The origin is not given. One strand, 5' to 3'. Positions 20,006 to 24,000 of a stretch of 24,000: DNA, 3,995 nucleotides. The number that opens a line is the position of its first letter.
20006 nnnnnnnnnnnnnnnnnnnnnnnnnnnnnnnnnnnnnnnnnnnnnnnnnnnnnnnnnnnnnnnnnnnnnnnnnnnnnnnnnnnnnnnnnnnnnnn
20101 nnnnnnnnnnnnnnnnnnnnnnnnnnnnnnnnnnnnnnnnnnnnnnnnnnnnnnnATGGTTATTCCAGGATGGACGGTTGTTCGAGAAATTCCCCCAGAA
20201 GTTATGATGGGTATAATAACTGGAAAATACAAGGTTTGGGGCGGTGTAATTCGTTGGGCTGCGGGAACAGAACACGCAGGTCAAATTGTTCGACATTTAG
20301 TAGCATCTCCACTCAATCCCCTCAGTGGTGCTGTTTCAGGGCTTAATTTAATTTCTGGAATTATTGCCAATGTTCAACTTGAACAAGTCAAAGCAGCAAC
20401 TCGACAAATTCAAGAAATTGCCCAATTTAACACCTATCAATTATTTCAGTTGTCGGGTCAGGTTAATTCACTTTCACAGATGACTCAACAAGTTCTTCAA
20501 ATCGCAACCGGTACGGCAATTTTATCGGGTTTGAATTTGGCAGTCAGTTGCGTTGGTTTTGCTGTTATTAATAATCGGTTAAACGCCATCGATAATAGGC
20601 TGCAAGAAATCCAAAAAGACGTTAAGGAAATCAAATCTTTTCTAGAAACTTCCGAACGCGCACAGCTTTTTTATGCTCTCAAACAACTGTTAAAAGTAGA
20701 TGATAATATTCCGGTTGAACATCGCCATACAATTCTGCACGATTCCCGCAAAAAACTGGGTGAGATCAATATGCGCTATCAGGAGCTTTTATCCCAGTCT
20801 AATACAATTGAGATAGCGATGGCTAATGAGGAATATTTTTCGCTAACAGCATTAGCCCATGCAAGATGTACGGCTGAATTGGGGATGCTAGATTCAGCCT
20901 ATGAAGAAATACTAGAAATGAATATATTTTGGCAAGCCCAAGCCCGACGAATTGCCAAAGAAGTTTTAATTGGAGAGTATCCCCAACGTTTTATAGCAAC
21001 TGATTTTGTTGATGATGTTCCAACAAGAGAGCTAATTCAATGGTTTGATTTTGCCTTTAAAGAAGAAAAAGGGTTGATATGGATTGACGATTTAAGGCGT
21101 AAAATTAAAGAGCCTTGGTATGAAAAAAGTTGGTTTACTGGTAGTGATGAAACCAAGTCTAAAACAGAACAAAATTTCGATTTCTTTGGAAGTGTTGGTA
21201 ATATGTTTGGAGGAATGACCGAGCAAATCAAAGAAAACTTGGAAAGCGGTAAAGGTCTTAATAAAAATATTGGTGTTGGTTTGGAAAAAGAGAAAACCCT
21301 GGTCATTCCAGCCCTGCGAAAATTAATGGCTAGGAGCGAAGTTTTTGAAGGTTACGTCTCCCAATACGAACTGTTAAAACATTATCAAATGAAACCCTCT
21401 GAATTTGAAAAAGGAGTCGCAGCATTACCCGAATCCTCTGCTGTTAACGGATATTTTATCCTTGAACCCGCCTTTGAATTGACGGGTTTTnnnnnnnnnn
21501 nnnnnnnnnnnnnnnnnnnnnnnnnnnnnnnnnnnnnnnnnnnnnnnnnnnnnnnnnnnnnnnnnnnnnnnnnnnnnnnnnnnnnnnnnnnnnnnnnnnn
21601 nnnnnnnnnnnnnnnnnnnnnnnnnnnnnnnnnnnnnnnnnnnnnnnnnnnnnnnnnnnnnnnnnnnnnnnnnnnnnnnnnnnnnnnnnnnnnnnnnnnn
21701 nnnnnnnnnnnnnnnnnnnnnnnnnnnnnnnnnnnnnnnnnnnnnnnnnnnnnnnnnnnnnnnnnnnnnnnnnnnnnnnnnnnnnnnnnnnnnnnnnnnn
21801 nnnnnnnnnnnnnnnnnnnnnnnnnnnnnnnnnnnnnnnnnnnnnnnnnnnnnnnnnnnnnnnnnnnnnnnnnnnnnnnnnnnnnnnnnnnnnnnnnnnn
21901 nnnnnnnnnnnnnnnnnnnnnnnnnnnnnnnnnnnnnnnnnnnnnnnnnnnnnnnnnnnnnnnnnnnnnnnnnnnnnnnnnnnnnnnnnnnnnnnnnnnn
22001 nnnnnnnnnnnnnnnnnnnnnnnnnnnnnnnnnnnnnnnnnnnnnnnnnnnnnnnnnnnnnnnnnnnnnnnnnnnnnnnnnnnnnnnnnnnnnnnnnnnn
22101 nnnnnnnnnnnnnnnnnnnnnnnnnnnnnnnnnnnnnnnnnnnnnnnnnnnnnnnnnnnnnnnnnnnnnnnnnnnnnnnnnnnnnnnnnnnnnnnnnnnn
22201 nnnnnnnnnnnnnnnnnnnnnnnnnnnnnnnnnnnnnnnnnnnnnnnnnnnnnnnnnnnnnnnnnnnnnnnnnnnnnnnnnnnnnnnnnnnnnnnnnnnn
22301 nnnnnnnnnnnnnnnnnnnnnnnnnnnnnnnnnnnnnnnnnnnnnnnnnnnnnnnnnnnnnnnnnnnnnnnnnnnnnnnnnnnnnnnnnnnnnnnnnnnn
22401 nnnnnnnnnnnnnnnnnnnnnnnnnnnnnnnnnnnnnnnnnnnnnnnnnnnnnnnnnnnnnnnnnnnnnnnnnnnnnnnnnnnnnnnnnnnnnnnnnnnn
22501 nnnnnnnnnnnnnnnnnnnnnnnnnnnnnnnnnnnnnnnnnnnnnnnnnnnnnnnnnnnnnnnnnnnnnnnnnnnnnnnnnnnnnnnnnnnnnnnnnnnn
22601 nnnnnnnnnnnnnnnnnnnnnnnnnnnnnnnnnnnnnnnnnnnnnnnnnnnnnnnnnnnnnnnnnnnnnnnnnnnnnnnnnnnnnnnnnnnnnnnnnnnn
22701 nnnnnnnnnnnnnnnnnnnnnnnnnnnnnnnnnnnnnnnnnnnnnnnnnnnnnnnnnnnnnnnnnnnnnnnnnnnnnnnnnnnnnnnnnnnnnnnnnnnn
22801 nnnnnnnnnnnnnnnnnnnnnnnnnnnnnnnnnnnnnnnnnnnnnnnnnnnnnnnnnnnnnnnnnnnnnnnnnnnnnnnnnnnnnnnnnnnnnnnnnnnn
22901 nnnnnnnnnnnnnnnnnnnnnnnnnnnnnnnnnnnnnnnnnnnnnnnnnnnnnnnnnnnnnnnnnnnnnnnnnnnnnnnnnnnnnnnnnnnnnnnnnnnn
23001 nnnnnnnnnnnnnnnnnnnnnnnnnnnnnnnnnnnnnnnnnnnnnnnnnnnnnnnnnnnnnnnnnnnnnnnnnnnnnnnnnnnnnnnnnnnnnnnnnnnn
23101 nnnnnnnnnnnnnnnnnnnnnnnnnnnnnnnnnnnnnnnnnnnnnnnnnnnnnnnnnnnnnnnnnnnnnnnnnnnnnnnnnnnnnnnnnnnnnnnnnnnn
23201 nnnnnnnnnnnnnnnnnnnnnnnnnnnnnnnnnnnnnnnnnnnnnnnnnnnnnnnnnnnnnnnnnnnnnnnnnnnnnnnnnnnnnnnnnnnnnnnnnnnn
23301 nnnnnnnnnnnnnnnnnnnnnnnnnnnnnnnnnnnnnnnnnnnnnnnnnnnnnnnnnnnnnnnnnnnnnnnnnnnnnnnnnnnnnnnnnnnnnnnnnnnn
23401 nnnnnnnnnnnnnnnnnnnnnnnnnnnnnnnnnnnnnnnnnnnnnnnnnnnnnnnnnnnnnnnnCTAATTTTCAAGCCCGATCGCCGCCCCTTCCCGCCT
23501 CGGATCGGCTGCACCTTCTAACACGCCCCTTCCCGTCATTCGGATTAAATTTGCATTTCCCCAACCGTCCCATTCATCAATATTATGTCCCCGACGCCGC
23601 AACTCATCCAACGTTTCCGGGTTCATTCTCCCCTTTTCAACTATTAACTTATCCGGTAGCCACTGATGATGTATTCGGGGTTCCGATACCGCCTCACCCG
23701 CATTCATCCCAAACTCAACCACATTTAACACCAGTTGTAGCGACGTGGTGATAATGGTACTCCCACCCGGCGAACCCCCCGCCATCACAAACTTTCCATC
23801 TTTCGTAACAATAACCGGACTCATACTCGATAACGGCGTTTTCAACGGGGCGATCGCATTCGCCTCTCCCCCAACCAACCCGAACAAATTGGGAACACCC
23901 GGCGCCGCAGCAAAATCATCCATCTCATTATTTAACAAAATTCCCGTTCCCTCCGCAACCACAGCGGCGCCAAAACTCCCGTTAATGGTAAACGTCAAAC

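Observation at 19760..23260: Tandemly duplicated cassette: hairpin array + conserved ~230-nt leader + unassignable 445/454-aa membrane/coiled-coil protein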

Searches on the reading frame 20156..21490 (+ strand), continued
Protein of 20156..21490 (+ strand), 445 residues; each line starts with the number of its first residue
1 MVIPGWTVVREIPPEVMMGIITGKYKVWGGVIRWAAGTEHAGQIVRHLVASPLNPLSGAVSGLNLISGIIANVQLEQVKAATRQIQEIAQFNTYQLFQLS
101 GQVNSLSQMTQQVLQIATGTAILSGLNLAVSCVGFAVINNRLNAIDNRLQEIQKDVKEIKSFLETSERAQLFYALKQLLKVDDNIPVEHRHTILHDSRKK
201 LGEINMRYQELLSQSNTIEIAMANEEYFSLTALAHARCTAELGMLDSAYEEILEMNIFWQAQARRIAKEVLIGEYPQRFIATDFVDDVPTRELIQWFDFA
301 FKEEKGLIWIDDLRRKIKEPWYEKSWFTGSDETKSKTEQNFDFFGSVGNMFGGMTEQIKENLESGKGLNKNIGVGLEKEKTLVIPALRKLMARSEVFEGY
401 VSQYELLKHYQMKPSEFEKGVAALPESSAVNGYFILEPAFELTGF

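Call 94: search_protein_families(library=padloc, alignment_id=A5, max_evalue=0.001)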
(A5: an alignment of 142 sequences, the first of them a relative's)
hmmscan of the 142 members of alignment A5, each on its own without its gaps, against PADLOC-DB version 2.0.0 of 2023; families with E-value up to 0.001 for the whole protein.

A. member 1, L001:5380-6180:+ (267 aa): 0 families

B. families by the number of members that match (of 142 scanned): 135 families (the first 25 are shown)
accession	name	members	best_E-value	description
PDLC04833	PDC-S03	9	2.6e-42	-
PDLC04832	PDC-S03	9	1.1e-19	-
PDLC04835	PDC-S03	6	2.7e-93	-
PDLC02980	AriA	6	5e-33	-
PDLC04135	mad3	6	5.5e-33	mads_3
PDLC04834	PDC-S03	6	6.3e-15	-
PDLC04140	mad8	6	2.8e-10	mads_8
PDLC02335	AbiLi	5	1.8e-85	AbiLi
PDLC04164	AriA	5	2.3e-09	-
PDLC02914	ATPase-Toprim_I-B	5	6.6e-08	-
PDLC04213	HEC-02A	4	6e-09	-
PDLC04214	HEC-02A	4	5.1e-07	-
PDLC04182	HEC-01A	4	4.6e-05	-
PDLC00289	PtuA1|PtuA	3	8.2e-08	AAA ATPase domain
PDLC04146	HEC-02B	3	1.3e-06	-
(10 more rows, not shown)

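Call 104: fold_search(model_id=the predicted structure, library=viral)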
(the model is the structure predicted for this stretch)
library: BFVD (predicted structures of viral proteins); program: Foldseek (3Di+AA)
matches with E <= 10: 118; with E <= 0.001: 0
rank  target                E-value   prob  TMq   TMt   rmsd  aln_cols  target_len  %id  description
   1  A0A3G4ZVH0            7.2e-02  0.23  0.11  0.05  29.3       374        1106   14  Ankyrin repeat protein [Edafosvirus sp.]
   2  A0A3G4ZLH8            2.6e-01  0.09  0.12  0.09  34.2       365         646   12  Dynamin family protein [Terrestrivirus sp.]
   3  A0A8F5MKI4            5.6e-01  0.12  0.11  0.11  31.5       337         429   12  DNA pilot protein [Microvirus mar65]
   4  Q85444                7.7e-01  0.33  0.18  0.07  22.9       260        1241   10  Uncharacterized protein S3 [Diadromus pulchellus idnoreovirus 1]
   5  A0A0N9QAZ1            8.0e-01  0.08  0.14  0.10  22.2       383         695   10  Uncharacterized protein [Chrysochromulina ericina virus CeV-01B]
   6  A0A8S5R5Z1            8.4e-01  0.07  0.09  0.14  22.9       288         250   14  Uncharacterized protein [Myoviridae sp. ctaOv25]
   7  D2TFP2                1.1e+00  0.35  0.15  0.31  24.0       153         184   12  (no name in the UniProt tables at hand)
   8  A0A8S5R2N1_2          1.2e+00  0.04  0.11  0.05  54.4       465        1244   14  Tail tape measure protein [Siphoviridae sp. ct6d71]
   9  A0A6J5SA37            1.4e+00  0.10  0.10  0.10  16.2       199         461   14  AdoMet_MTases domain containing protein [uncultured Caudovirales phage]
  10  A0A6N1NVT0            1.4e+00  0.25  0.15  0.32  22.8       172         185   17  Uncharacterized protein [Tupanvirus soda lake]
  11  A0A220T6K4            1.5e+00  0.30  0.17  0.35  12.8       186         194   12  Truncated CD47-like protein, integral membrane protein [Eptesipox virus]
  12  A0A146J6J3            1.5e+00  0.03  0.10  0.08  27.3       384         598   12  Uncharacterized protein [Diatom colony associated virus-Like RNA Segment 2]
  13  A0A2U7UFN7            1.6e+00  0.08  0.13  0.20  24.6       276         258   11  Uncharacterized protein [Pandoravirus macleodensis]
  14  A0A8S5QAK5            1.6e+00  0.06  0.12  0.04  47.7       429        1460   16  Minor tail protein [Myoviridae sp. ctm8X17]
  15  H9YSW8                1.7e+00  0.06  0.13  0.15  28.3       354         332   16  (no name in the UniProt tables at hand)
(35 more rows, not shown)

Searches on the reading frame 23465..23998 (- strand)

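Call 12: search_protein_families(library=pfam, proteins=[window:23465-23998:-], max_evalue=0.001)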
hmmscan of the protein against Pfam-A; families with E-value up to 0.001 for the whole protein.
window:23465-23998:- (177 aa): 1 family
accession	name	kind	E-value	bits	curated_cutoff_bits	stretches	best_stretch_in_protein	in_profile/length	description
PF01019.26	G_glu_transpept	-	1.2e-54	186.4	27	1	1-170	344-512/512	Gamma-glutamyltranspeptidase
